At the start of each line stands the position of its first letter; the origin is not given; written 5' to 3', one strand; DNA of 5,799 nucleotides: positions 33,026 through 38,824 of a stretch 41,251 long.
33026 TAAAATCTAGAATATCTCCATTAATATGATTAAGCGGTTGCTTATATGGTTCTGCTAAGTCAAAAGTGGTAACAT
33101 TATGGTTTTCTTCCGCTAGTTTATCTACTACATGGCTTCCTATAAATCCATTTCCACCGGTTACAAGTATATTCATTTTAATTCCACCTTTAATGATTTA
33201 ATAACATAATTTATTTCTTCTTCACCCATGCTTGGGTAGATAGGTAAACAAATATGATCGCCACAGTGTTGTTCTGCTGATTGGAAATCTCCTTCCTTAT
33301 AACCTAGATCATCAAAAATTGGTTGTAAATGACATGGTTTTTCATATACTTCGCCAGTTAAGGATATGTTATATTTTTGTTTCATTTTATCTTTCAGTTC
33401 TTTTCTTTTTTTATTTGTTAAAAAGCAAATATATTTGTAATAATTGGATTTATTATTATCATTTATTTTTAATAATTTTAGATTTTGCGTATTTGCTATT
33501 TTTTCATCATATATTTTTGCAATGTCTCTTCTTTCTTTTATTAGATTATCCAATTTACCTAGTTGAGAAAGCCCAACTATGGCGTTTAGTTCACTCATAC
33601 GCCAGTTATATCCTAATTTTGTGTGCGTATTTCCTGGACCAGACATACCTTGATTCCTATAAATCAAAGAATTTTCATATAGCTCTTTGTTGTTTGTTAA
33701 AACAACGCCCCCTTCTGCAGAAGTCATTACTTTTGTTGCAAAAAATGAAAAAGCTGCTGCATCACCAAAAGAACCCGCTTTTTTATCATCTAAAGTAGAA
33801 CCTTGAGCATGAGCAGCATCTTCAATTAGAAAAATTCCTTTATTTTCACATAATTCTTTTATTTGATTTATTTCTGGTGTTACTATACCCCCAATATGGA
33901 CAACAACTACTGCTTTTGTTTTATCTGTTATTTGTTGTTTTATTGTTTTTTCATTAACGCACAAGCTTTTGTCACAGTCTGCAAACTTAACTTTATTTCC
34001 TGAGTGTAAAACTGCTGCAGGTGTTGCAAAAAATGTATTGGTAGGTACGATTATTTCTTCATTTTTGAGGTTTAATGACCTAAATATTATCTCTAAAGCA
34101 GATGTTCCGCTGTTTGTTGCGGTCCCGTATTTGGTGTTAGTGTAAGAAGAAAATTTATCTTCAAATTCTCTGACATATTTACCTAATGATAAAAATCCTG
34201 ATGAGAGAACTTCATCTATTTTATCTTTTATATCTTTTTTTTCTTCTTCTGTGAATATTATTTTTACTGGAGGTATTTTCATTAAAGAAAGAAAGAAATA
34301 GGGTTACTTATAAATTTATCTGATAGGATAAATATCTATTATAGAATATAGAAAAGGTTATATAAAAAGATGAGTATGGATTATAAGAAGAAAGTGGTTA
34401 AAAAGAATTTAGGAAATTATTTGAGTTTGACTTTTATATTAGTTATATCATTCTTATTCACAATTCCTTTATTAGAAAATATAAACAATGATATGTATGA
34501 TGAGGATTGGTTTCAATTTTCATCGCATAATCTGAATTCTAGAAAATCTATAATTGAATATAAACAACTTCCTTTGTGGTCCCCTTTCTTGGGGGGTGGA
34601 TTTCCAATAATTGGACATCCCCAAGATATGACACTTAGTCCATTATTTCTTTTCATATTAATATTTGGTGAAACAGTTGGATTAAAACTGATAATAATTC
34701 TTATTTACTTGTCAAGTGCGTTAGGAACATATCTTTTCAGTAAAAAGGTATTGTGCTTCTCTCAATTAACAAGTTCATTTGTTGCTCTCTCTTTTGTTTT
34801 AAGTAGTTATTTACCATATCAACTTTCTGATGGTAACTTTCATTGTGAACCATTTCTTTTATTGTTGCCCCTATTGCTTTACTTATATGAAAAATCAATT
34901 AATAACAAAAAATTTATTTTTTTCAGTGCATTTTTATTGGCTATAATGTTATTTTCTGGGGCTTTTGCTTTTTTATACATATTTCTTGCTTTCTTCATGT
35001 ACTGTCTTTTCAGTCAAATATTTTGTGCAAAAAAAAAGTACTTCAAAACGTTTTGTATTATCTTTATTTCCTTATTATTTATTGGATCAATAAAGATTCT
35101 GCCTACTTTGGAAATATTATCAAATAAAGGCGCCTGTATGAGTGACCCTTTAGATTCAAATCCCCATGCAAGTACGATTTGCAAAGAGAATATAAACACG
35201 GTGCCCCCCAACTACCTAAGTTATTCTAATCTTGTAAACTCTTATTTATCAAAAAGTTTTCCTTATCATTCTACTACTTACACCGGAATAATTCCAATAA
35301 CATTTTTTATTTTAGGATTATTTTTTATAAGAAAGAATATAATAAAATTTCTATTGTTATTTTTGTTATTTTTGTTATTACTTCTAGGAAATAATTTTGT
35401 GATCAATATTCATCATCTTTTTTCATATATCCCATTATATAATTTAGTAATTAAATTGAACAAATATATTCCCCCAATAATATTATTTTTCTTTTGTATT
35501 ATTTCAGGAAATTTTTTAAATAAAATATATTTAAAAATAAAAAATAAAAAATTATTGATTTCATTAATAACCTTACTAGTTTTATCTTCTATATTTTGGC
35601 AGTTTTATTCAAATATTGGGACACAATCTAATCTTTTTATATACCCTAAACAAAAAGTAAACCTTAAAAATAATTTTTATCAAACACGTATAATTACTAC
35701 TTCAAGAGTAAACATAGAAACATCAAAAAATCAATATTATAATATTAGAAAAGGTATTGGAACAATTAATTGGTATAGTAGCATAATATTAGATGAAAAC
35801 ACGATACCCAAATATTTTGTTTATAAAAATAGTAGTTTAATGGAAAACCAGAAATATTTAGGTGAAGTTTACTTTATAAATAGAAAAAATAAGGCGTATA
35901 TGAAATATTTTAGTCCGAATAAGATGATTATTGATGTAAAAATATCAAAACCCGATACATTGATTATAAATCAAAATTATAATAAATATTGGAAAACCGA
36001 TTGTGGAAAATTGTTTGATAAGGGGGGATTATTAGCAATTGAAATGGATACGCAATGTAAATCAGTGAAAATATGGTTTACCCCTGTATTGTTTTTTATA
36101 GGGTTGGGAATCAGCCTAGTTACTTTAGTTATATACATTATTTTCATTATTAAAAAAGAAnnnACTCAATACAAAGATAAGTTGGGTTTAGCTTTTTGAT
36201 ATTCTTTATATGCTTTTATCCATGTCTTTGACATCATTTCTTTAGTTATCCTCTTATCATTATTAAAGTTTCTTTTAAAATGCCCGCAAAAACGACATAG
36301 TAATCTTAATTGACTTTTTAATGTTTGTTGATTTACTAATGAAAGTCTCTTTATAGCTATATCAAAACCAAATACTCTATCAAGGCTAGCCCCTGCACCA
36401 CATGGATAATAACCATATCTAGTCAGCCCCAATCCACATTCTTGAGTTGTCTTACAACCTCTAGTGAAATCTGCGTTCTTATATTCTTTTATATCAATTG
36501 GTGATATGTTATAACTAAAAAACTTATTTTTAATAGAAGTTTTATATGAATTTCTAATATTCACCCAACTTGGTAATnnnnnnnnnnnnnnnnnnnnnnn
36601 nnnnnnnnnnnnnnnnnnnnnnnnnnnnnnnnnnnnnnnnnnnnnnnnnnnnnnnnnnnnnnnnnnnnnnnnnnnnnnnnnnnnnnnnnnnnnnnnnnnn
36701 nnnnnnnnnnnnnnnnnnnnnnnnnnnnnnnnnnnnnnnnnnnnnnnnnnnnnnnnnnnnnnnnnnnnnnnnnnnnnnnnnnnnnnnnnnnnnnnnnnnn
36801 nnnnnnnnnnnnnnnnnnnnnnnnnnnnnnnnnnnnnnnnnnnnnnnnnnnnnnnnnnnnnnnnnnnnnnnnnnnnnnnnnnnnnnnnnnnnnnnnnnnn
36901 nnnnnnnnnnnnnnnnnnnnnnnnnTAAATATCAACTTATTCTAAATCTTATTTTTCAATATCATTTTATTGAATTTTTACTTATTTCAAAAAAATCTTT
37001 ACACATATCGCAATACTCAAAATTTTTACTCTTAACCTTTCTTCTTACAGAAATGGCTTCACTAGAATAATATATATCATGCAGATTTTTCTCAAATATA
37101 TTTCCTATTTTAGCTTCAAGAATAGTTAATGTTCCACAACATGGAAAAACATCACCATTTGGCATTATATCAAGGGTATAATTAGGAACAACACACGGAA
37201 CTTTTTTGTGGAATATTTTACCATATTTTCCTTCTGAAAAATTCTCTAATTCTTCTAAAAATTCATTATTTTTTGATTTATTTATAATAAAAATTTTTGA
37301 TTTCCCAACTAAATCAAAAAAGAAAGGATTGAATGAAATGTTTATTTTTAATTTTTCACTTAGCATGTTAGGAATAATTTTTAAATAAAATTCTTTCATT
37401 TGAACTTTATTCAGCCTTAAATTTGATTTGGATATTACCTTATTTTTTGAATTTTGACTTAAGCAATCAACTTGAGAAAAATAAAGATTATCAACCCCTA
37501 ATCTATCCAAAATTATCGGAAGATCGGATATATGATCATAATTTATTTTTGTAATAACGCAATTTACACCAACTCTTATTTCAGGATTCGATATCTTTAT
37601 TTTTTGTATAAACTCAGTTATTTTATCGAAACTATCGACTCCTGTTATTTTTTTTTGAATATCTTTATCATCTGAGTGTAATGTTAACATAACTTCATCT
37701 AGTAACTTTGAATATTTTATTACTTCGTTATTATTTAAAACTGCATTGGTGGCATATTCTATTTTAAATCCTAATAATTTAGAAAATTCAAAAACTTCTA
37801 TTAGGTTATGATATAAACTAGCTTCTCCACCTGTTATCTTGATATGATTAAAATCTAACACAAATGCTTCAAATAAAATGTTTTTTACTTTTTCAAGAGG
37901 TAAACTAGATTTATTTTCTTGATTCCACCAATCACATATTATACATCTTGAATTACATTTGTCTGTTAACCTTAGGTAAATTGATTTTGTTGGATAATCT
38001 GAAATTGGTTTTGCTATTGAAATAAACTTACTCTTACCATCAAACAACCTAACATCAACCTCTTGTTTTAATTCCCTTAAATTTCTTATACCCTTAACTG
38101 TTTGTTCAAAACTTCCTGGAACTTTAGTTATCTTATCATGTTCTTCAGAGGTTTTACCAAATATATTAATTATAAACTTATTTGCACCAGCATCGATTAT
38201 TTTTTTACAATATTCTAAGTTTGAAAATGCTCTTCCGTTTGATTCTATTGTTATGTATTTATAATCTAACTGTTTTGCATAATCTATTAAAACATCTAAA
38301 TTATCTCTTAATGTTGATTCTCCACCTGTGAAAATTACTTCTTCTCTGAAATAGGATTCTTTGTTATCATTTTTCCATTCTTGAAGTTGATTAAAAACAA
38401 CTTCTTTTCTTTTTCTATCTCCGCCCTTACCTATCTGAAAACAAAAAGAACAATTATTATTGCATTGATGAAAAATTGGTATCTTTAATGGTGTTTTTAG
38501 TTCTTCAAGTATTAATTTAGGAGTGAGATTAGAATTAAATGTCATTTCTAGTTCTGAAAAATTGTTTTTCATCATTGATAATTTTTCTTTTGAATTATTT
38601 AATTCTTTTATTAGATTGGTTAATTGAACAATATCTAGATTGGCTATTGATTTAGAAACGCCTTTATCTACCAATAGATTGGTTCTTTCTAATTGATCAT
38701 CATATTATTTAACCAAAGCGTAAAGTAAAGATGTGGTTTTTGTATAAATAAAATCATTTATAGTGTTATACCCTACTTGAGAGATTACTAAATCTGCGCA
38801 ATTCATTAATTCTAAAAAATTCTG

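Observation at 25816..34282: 8.5-kb minus-strand operon with Arn-like logic plus radical and carbamoyl tailoring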

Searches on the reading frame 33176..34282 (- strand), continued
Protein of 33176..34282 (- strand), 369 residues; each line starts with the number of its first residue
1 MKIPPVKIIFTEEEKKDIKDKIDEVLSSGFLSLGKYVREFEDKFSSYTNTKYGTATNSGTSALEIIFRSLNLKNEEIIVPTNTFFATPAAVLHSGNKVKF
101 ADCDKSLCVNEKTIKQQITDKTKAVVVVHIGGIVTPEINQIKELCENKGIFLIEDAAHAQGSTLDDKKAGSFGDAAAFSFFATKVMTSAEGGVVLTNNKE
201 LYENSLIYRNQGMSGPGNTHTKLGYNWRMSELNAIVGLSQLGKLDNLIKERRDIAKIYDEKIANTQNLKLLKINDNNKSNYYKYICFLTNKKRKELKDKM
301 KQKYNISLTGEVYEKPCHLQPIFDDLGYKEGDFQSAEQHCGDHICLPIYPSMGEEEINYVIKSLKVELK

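Call 85: search_solved_structures(query=P0121, max_evalue=0.001)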
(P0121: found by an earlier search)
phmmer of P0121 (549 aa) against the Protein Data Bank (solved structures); distinct sequences matched with E-value up to 0.001: 12.
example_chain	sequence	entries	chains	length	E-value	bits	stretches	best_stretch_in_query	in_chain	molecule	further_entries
3ven_A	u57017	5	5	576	2.3e-53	184.7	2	251-547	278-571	O-carbamoyltransferase TobZ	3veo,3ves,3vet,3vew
3vex_A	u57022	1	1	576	2.3e-53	184.7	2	251-547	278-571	O-carbamoyltransferase TobZ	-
3ver_A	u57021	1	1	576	2.3e-53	184.7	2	251-547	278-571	O-carbamoyltransferase TobZ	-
3vf4_A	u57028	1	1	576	6.1e-53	183.3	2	251-547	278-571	O-carbamoyltransferase TobZ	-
3vf2_A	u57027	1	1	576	7.8e-53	182.9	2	251-547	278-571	O-carbamoyltransferase TobZ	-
3vez_A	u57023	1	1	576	9.1e-53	182.7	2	251-547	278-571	O-carbamoyltransferase TobZ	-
9s2t_A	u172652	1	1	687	2e-50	175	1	121-547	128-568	Decarbamoylnovobiocin carbamoyltransferase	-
7xb6_A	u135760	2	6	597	2.5e-49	171.4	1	122-547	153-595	Carbamoyltransferase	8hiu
7vzq_A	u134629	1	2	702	5.3e-49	170.3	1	119-547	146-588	GdmN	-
7vyj_A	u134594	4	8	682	4e-48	167.4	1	119-547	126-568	GdmN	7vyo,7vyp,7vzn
7vzu_A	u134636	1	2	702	4.3e-48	167.3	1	119-547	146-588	GdmN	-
7vx0_A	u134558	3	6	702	4.3e-48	167.3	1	119-547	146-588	GdmN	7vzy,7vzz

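Call 87: search_protein_representatives(protein=P0143)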
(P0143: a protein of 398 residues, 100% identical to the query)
Query: 398 residues. Proteins with E-value up to 0.001 (for the whole library): 28785; up to 1e-10: 10098; up to 1e-30: 84. The best 150 are listed.
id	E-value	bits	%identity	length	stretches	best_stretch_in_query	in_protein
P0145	1.8e-138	478.5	61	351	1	51-396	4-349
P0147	2.0e-115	402.7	51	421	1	1-395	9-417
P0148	3.4e-79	283.4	41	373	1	1-372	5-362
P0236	1.3e-64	235.4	38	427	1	1-396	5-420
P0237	3.7e-58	214.2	37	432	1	1-361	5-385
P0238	2.5e-53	198.3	40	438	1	14-341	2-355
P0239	1.2e-52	196.0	36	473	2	115-354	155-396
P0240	9.6e-51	189.8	29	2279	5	168-326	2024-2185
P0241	1.8e-50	188.9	35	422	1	1-347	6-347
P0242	4.7e-49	184.2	35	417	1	2-349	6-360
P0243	9.8e-48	179.9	35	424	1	12-375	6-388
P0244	4.6e-47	177.6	35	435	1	14-352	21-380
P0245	8.3e-47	176.8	33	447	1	1-347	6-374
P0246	1.4e-46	176.1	33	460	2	132-358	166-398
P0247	5.8e-46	174.0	36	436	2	138-349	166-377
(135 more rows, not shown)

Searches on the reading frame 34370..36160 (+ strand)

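Call 51: search_protein_families(library=pfam, proteins=[window:34370-36160:+], max_evalue=1)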
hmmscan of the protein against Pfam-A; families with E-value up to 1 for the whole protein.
window:34370-36160:+ (597 aa): 2 families
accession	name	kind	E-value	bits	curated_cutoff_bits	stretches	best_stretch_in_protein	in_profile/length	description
PF09852.15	DUF2079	-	0.13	11.7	28.2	1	80-434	41-360/459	Predicted membrane protein (DUF2079)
PF11153.13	DUF2931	-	0.32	11.1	22.2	1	435-503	27-88/182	Protein of unknown function (DUF2931)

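Call 78: search_protein_families(library=ncbifam, proteins=[window:34370-36160:+], max_evalue=0.001)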
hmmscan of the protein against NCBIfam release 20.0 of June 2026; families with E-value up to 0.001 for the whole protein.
window:34370-36160:+ (597 aa): 0 families

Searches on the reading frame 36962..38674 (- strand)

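Call 51: search_protein_families(library=pfam, proteins=[window:36962-38674:-], max_evalue=1)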
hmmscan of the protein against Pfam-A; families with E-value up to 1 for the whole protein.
window:36962-38674:- (570 aa): 5 families
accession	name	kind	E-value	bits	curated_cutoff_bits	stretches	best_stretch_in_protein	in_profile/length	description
PF04055.27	Radical_SAM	-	9.2e-35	120.7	29.5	2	65-205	1-142/166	Radical SAM superfamily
PF13186.11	SPASM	-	1.8e-10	41.4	21.5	1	494-559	1-67/67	Iron-sulfur cluster-binding domain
PF13353.11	Fer4_12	-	6.9e-06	26.8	22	1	68-162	12-108/137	4Fe-4S single cluster domain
PF24423.1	OVT1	-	0.058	14.2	30.9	0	19-50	32-63/100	Major antigen, helical domain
PF19238.5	Radical_SAM_2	-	0.51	10.4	26.7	0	68-79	19-30/151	Radical SAM-like domain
